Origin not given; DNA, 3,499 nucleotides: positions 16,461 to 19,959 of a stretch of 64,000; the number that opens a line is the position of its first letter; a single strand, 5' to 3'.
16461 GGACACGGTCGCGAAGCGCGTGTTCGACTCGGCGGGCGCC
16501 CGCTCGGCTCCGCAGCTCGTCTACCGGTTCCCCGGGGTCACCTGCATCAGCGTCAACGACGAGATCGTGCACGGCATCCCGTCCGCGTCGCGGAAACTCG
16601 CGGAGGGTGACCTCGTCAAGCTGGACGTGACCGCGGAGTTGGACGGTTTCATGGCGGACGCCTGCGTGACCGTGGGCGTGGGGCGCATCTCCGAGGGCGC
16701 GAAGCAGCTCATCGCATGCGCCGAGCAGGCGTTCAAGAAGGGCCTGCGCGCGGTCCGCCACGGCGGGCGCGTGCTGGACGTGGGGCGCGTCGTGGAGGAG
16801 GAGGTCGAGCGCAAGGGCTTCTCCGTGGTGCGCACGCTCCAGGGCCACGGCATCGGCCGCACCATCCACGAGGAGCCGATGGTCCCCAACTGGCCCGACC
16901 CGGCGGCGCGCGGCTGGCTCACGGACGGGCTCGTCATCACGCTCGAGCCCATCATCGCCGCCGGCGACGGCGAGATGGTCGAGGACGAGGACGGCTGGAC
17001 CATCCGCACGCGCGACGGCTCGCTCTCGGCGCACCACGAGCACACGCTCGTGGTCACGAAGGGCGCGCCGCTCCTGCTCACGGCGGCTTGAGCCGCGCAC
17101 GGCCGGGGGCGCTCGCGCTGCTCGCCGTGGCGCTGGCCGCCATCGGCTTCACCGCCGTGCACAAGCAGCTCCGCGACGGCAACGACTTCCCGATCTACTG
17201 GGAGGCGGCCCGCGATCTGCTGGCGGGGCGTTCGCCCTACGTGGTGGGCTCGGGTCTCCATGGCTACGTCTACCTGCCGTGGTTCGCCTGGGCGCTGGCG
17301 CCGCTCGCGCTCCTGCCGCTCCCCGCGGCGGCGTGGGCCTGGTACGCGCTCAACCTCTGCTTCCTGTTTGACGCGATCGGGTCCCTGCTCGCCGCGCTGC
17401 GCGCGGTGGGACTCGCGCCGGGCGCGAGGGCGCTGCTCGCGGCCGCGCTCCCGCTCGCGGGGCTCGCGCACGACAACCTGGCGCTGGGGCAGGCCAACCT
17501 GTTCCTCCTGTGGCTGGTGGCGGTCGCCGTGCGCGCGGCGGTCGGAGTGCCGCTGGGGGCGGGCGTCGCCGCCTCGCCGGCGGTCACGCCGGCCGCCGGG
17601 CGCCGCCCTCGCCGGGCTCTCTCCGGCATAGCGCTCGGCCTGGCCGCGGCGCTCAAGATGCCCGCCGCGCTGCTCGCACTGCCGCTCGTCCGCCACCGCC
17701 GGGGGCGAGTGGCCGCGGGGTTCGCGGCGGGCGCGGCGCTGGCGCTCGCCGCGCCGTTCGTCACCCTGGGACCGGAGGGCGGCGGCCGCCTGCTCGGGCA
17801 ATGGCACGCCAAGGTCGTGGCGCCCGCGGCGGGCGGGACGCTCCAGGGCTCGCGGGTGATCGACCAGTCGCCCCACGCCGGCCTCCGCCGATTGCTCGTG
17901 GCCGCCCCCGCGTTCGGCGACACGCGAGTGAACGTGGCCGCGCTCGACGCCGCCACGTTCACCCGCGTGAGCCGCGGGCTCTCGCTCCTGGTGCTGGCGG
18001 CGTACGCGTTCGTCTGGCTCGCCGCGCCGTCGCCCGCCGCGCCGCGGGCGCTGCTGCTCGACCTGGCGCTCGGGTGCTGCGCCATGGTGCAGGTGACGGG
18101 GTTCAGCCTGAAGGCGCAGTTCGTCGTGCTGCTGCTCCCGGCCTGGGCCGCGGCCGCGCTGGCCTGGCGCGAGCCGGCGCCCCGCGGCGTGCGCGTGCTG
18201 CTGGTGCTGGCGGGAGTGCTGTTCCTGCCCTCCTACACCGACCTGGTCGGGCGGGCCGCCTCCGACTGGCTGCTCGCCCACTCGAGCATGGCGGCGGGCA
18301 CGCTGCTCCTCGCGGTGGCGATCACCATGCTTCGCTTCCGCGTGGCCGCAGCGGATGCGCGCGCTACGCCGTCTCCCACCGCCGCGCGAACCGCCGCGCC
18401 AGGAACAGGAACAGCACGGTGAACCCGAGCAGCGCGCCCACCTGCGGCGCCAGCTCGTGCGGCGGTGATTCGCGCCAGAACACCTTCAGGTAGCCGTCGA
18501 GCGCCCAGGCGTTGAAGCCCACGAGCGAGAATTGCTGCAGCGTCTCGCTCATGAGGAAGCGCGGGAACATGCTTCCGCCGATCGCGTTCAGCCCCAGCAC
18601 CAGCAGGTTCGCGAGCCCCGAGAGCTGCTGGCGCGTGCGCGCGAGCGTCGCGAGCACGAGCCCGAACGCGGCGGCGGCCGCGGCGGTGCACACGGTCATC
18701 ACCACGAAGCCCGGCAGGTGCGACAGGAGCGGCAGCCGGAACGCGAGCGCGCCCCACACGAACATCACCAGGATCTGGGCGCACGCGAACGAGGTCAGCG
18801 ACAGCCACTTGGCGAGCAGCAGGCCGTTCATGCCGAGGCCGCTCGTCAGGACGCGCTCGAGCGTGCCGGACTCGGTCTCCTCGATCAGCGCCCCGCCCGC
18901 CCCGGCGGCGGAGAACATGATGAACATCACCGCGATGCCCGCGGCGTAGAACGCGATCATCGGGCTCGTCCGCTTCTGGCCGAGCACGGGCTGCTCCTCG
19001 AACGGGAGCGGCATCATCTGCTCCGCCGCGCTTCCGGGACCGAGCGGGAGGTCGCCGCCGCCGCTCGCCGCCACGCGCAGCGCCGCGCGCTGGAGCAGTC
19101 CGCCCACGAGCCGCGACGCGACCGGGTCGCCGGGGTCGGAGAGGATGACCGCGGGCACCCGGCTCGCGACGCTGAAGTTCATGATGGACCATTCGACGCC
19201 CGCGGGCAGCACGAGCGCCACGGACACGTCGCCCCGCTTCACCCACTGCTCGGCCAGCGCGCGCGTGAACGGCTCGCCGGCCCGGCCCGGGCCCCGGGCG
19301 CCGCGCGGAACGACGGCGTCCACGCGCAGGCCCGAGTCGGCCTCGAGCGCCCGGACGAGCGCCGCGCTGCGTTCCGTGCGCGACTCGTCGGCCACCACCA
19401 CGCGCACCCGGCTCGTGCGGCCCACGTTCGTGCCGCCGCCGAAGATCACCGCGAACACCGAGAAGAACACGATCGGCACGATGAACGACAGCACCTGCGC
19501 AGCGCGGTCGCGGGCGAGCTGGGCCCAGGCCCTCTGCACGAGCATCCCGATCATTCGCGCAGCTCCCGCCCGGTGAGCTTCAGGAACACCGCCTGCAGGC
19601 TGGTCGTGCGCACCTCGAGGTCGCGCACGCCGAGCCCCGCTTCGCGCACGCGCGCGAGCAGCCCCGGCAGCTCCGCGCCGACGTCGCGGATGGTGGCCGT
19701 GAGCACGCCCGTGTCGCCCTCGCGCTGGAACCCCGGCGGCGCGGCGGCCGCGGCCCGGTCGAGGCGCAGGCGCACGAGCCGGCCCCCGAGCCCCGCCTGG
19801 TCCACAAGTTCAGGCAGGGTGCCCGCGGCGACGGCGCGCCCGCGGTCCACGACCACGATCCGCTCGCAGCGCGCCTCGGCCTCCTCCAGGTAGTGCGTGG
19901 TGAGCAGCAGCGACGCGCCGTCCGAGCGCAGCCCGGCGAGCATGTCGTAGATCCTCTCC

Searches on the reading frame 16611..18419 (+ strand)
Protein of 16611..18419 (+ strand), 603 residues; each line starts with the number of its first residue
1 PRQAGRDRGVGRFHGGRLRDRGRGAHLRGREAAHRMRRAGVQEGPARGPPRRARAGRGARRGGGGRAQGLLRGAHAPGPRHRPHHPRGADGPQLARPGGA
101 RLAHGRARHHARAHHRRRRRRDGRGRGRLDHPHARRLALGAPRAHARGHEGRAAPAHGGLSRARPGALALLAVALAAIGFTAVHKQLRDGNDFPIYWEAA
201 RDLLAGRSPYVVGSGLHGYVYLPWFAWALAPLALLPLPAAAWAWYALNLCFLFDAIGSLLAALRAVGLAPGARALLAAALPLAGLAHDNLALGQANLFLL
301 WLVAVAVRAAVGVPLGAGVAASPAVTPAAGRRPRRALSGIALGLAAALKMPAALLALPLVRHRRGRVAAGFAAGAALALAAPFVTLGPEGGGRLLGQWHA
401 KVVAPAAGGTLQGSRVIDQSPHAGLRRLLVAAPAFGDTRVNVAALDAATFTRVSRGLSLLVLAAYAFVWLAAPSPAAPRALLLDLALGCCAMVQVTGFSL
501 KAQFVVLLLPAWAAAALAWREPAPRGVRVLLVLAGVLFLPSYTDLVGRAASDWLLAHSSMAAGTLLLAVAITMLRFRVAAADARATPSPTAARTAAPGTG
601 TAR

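Call 83: search_protein_families(library=pfam, proteins=[window:16611-18419:+], max_evalue=0.00001)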
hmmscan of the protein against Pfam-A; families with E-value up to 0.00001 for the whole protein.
window:16611-18419:+ (603 aa): 1 family
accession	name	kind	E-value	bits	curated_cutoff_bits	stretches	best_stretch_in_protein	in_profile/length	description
PF09594.16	GT87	-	2.6e-13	50.7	25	1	219-489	1-230/237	Glycosyltransferase family 87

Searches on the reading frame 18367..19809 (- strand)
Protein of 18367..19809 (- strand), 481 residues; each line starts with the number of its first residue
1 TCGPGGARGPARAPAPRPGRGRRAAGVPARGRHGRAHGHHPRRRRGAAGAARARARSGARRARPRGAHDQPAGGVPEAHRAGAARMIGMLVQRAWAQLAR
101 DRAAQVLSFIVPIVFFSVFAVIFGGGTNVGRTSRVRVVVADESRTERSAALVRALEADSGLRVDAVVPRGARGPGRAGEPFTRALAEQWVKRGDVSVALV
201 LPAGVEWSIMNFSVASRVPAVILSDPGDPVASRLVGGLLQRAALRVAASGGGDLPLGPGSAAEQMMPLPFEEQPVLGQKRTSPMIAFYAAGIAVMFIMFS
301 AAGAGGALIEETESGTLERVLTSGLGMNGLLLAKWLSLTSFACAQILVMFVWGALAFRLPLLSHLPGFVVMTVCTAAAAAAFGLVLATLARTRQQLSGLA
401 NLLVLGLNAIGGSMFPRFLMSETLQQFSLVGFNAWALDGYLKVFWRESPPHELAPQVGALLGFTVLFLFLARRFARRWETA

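Call 83: search_protein_families(library=pfam, proteins=[window:18367-19809:-], max_evalue=0.00001)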
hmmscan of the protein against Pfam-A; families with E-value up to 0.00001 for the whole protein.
window:18367-19809:- (481 aa): 3 families
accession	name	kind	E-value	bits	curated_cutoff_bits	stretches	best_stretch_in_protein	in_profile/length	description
PF12698.13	ABC2_membrane_3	-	4.4e-30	105.4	31.6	1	106-471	5-345/347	ABC-2 family transporter protein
PF01061.29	ABC2_membrane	-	5.9e-13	49.3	26.9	1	289-444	51-210/211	ABC-2 type transporter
PF12679.13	ABC2_membrane_2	-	4.6e-10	39.7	27.2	1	162-405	72-193/283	ABC-2 family transporter protein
